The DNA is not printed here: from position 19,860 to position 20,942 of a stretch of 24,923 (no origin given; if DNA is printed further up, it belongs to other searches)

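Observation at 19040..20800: Lower-GC two-gene insert: ImmA/IrrE-type HELGH metallopeptidase + PD-(D/E)xK nuclease-like protein under its own consensus-like promoter; candidate defence or abortive-infection module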

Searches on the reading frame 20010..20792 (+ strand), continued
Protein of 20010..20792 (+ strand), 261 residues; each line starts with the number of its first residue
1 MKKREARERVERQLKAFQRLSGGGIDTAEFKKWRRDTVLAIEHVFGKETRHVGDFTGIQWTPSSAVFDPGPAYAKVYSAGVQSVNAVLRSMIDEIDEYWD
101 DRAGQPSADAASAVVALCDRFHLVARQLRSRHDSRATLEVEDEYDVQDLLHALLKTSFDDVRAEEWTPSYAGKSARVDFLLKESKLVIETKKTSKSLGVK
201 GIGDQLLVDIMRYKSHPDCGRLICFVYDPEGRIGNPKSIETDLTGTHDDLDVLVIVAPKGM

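Call 62: search_dna_similar(query=window:20010-20792:+, collection=plasmids, mode=protein, max_rows=15)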
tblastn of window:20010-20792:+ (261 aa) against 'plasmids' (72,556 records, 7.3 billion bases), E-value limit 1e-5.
Records with a match: 208; places in all: 222; records where one place covers at least 80% of the query: 145.
Best place of each record, by identity: <60% 208.
By first word of the organism name: Escherichia 134; Klebsiella 29; Salmonella 14; Bradyrhizobium 7; Shigella 5; Enterobacter 5; Citrobacter 4; Pantoea 4; Hafnia 1; Shewanella 1; and 4 more.
By predicted mobility (MOB-suite, as given by PLSDB): conjugative 161; non-mobilizable 36; mobilizable 11.
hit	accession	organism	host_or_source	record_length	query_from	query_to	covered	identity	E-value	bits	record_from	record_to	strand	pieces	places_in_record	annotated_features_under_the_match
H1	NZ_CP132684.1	Klebsiella pneumoniae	Homo sapiens,urine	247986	1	259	99%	46.6%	1e-71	244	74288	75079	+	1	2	hypothetical protein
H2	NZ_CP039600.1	Salmonella enterica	Homo sapiens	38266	16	257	93%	39.8%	7e-49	179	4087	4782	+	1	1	hypothetical protein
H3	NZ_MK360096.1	Salmonella enterica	meat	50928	16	257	93%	39.8%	7e-49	179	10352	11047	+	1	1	hypothetical protein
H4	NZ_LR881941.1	Escherichia coli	Sus scrofa domesticus,pig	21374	16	257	93%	39.7%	1e-46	172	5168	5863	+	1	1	hypothetical protein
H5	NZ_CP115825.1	Escherichia coli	Homo sapiens,cell culture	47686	16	257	93%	39.7%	1e-46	172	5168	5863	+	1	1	hypothetical protein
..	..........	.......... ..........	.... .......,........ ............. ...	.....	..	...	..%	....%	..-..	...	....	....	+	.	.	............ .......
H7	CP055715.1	Escherichia coli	culture,Pooled sheep faecal samples ...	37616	16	257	93%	39.7%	2e-46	172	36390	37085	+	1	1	malate dehydrogenase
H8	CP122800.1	Escherichia coli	Sus scrofa,feces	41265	16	257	93%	39.7%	2e-46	172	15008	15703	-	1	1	malate dehydrogenase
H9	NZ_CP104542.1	Escherichia coli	Poultry,Broiler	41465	16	257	93%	39.7%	2e-46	172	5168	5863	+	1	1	hypothetical protein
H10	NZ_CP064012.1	Escherichia coli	Homo sapiens,feces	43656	16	257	93%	39.7%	2e-46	172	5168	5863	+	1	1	hypothetical protein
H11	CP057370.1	Escherichia coli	culture,Pooled pig faecal samples ...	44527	16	257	93%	39.7%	2e-46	172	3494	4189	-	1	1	malate dehydrogenase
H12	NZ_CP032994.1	Escherichia coli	cell culture,Jin River water W5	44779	16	257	93%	39.7%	2e-46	172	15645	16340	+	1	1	hypothetical protein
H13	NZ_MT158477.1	Escherichia coli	-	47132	16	257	93%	39.7%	2e-46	172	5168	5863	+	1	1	hypothetical protein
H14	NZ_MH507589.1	Escherichia coli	Turkey meat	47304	16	257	93%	39.7%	2e-46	172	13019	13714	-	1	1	hypothetical protein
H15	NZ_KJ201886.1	Shigella flexneri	-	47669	16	257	93%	39.7%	2e-46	172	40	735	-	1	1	hypothetical protein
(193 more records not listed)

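Call 63: get_annotated_region(hit=H5, flank=5000)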
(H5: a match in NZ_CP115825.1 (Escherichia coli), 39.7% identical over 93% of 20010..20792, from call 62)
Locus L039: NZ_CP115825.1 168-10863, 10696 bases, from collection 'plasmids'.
description: Escherichia coli strain E1 plasmid pE1-TEM, complete sequence
organism: Escherichia coli (NCBI taxid 562)
taxonomy: Bacteria; Pseudomonadota; Gammaproteobacteria; Enterobacterales; Enterobacteriaceae; Escherichia; Escherichia coli
host: -; source: Homo sapiens,cell culture; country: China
typing (MOB-suite, as given by PLSDB): conjugative; replicon IncX1; relaxase MOBP; mating-pair formation MPF_T
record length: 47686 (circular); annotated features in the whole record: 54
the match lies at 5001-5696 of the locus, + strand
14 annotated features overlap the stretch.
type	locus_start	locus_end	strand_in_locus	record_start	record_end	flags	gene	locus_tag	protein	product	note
CDS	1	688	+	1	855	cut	-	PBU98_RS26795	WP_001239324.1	replication initiation protein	GO:0006270 - DNA replication initiation [Evidence IEA]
CDS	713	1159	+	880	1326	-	-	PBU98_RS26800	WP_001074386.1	hypothetical protein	-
CDS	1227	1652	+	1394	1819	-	ddp1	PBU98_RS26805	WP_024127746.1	DNA distortion polypeptide 3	-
CDS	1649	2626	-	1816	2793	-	-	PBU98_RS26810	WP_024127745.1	DUF6685 family protein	-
CDS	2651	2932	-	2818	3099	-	-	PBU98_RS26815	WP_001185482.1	hypothetical protein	-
CDS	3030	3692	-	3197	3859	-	-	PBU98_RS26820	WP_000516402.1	division plane positioning ATPase MipZ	-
CDS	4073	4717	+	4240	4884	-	-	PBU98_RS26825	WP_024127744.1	recombinase family protein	GO:0006310 - DNA recombination [Evidence IEA]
CDS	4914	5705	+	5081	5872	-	-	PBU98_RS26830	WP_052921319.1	hypothetical protein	-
CDS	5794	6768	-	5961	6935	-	-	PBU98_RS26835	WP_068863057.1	Abi family protein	-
CDS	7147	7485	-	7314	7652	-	-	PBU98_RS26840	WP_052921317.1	hypothetical protein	-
CDS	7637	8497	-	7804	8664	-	-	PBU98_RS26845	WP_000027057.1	broad-spectrum class A beta-lactamase TEM-1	-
predicted_resistance_gene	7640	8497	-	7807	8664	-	blaTEM-1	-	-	broad-spectrum class A beta-lactamase TEM-1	predicted by amrfinderplus; class BETA-LACTAM; identity 100.0%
CDS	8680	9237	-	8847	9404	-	-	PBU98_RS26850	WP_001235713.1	recombinase family protein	GO:0006310 - DNA recombination [Evidence IEA]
CDS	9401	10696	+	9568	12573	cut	-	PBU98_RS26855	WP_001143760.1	Tn3-like element Tn3 family transposase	GO:0006313 - DNA transposition [Evidence IEA]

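Call 64: get_annotated_region(hit=H1, flank=5000)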
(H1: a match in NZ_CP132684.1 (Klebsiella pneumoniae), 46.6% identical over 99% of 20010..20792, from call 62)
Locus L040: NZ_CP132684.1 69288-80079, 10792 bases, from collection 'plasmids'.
description: Klebsiella pneumoniae strain 23620 plasmid p1, complete sequence
organism: Klebsiella pneumoniae (NCBI taxid 573)
taxonomy: Bacteria; Pseudomonadota; Gammaproteobacteria; Enterobacterales; Enterobacteriaceae; Klebsiella; Klebsiella pneumoniae
host: -; source: Homo sapiens,urine; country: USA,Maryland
typing (MOB-suite, as given by PLSDB): non-mobilizable; replicon IncFIB,IncHI1B
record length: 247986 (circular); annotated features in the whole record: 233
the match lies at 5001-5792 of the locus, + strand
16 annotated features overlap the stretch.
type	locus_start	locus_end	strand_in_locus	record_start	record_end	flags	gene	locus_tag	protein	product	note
CDS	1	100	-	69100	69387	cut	-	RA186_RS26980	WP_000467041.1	DUF2523 domain-containing protein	-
CDS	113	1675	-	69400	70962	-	-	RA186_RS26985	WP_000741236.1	hypothetical protein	-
CDS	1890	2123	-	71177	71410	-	-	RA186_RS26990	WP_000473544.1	hypothetical protein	-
CDS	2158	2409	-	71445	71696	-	-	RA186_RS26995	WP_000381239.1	membrane protein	-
CDS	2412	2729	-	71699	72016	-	-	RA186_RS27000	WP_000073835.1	DNA-binding protein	-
CDS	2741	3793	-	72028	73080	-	-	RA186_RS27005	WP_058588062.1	phage/plasmid replication protein, II/X family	GO:0006260 - DNA replication [Evidence IEA]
CDS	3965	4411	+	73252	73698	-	-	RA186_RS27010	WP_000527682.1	helix-turn-helix transcriptional regulator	-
CDS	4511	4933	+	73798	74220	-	-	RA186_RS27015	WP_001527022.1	hypothetical protein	-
CDS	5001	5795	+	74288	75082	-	-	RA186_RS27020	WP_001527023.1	hypothetical protein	-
CDS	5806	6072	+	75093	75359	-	-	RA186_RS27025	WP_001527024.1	hypothetical protein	-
CDS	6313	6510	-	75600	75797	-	-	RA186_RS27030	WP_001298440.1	hypothetical protein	-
CDS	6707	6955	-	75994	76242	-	-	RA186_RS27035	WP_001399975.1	hypothetical protein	-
CDS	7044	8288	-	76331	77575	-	-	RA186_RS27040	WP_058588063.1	type II secretion system protein GspD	-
CDS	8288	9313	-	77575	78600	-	-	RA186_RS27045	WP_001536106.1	zonular occludens toxin family protein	-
CDS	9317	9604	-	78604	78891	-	-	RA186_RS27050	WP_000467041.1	DUF2523 domain-containing protein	-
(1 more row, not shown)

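Call 67: predict_structure(alignment_id=A4)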
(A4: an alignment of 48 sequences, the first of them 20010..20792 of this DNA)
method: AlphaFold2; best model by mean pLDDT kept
length: 261 residues; sequences in the alignment: 48
mean_pLDDT: 79.5   pTM: 0.55
mean pLDDT of the five models: 79.5, 79.3, 78.1, 75.5, 75.4
residues with pLDDT >= 90: 49; 70-90: 159; 50-70: 40; < 50: 13
segments of 3 or more residues with pLDDT < 50: 104-107, 168-175
pLDDT, mean of each block of 10 residues (from residue 1): 84 83 73 85 81 71 58 80 86 84 59 91 81 58 85 86 57 57 89 84 89 86 93 88 90 90 51
secondary structure, 60 per line:
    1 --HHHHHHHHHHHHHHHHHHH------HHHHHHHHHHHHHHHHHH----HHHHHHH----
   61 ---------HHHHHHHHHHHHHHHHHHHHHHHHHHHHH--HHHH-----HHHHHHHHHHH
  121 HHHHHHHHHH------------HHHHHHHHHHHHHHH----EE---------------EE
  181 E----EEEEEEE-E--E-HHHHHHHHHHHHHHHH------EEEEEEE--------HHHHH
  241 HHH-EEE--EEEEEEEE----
elements in order: H3-21 H28-45 H50-56 H70-98 H101-104 H110-130 H143-157 E179-181 E186-192 H199-214 E221-227 H236-243 E245-247 E250-257

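Call 81: search_protein_families(library=padloc, alignment_id=A4, max_evalue=0.001)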
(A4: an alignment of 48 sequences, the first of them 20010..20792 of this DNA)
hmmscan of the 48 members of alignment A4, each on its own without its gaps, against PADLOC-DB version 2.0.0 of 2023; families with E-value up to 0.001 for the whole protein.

A. member 1, window:20010-20792:+ (261 aa): 4 families
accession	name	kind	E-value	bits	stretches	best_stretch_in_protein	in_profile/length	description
PDLC02411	Aga_Helical-REase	-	1.6e-31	107.9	1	85-260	209-377/378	Class II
PDLC02404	Aga_Helical-REase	-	9.8e-17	59.8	1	132-257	238-363/368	Class II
PDLC02407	Aga_Helical-REase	-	3.4e-13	47.8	1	110-229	238-360/401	Class II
PDLC05005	PDC-S35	-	4.4e-06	24.6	1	1-102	1-102/264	-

B. families by the number of members that match (of 48 scanned): 8 families
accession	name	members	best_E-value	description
PDLC02411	Aga_Helical-REase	48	4.4e-40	Class II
PDLC02404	Aga_Helical-REase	48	8.3e-22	Class II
PDLC05005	PDC-S35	48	1.1e-15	-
PDLC02407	Aga_Helical-REase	48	3.7e-15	Class II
PDLC05004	PDC-S35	2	0.00041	-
PDLC01547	Csm2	1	0.00026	CAS-III-A; effector_SS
PDLC00157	HamA1|HamA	1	0.00027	DUF1837 domain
PDLC00797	Cyclase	1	0.00099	oligonucleotide-cyclase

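Call 90: find_related_loci(query=A4, collection=viral_contigs, flank=4000)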
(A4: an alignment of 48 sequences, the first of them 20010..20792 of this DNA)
Query A4 (261 aa) in viral_contigs; peptide patterns used: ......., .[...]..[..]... (x = any residue, [..] = any of these).
63 stretches matched a pattern; 39 encode a relative of the query (tblastn E <= 1e-3); 38 distinct loci.
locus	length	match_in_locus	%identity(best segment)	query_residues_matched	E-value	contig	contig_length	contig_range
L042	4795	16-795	52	1-260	2e-83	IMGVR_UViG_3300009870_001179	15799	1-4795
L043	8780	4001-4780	51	1-260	1e-82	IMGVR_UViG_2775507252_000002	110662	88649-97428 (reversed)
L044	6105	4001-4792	47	1-259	1e-76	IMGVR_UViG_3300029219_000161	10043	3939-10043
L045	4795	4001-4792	47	1-259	6e-76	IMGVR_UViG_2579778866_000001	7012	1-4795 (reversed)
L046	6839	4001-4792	47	1-259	6e-76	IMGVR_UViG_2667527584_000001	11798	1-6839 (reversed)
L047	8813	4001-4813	45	1-259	2e-75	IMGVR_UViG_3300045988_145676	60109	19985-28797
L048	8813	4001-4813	45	1-259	2e-75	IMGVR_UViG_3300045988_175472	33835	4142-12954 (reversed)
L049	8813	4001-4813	45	1-259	2e-75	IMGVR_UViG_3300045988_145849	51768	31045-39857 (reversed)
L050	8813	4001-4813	45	1-259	2e-75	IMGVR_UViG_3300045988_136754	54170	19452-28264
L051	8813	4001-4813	45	1-259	2e-75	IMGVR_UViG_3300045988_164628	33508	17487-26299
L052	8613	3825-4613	44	1-259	8e-72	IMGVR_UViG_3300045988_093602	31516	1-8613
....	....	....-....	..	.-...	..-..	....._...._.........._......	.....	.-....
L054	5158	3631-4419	44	1-259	9e-72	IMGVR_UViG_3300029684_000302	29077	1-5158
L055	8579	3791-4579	44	1-259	9e-72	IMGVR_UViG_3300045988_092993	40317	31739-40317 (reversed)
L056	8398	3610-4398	44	1-259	8e-72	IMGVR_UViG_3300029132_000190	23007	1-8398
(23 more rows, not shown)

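Call 105: find_encoding_contigs(protein=P0008, flank=5000, max_places=3)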
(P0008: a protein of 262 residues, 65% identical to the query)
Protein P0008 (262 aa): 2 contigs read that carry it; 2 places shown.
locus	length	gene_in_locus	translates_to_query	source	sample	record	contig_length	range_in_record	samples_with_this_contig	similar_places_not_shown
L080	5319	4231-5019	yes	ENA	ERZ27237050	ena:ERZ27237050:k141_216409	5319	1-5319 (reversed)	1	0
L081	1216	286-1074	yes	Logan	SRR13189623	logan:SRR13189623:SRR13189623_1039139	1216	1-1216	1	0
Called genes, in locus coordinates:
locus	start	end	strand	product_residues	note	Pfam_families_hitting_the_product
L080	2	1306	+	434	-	?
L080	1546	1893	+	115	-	-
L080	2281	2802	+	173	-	-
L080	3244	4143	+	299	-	PF13560:HTH_31, PF01381:HTH_3, PF12844:HTH_19, PF13443:HTH_26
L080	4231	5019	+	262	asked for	PF18742:DpnII-MboI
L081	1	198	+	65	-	?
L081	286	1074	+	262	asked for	PF18742:DpnII-MboI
